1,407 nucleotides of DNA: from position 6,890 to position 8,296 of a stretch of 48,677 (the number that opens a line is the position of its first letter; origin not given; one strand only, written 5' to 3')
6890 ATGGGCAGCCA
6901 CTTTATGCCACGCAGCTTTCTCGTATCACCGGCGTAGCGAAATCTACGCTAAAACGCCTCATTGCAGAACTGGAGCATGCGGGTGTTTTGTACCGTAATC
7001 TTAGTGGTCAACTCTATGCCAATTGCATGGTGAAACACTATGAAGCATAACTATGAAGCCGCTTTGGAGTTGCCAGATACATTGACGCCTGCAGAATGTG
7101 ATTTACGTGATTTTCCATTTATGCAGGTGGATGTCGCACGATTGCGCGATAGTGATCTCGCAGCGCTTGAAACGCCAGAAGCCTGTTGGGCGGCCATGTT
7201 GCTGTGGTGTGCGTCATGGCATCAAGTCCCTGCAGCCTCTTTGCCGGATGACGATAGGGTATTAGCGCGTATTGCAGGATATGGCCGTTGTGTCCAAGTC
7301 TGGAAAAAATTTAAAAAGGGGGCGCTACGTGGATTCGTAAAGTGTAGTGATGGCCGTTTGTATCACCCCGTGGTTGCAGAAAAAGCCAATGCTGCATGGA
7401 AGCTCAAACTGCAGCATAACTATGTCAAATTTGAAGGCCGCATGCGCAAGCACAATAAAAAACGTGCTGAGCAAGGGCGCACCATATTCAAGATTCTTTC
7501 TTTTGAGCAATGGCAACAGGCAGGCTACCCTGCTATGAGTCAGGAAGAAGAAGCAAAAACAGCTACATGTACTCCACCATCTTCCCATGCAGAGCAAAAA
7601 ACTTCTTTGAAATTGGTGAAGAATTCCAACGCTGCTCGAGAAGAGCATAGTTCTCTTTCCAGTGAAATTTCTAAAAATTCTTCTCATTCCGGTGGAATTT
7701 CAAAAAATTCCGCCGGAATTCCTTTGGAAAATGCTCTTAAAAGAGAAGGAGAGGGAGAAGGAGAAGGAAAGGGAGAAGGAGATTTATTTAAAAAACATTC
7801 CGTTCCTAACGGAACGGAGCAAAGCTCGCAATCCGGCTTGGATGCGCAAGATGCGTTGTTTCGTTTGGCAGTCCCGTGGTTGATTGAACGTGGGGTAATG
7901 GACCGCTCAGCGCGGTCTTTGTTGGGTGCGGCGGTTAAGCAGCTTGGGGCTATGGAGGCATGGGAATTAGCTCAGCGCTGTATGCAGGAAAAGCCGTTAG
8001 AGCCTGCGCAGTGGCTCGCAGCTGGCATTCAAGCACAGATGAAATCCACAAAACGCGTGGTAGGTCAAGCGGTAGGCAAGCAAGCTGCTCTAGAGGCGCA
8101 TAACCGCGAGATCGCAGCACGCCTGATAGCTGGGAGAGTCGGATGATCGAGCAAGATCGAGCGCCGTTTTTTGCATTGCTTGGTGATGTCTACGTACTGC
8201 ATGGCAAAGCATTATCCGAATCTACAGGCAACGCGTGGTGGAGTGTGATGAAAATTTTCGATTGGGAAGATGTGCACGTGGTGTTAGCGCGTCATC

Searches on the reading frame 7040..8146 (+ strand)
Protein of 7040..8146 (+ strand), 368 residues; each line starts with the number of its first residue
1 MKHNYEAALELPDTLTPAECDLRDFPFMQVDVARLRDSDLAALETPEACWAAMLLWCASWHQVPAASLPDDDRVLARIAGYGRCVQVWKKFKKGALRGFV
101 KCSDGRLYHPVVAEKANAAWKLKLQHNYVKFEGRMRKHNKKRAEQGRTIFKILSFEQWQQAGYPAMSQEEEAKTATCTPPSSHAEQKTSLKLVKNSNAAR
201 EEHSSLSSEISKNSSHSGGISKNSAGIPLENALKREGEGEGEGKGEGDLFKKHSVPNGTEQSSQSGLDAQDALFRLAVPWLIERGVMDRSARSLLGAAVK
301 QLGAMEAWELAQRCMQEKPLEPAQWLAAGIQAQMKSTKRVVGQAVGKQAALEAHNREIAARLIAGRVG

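Call 45: search_protein_families(library=pfam, proteins=[window:7040-8146:+], max_evalue=0.001)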
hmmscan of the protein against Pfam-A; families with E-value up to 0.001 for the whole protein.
window:7040-8146:+ (368 aa): 1 family
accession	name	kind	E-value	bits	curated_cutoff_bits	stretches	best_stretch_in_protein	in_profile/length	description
PF07120.17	DUF1376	-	2.8e-10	40.9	30.1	1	26-115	1-84/86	Protein of unknown function (DUF1376)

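Call 102: search_protein_families(library=phrogs, proteins=[window:7040-8146:+], max_evalue=0.001)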
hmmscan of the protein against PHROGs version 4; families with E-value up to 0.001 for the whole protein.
window:7040-8146:+ (368 aa): 2 families
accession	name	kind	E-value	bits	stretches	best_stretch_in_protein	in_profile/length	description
phrog_22470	-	DNA, RNA and nucleotide metabolism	3.1e-44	152.2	1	10-147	2-139/340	replication protein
phrog_3992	-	DNA, RNA and nucleotide metabolism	9.2e-13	49.4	1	23-214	3-170/345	primosomal protein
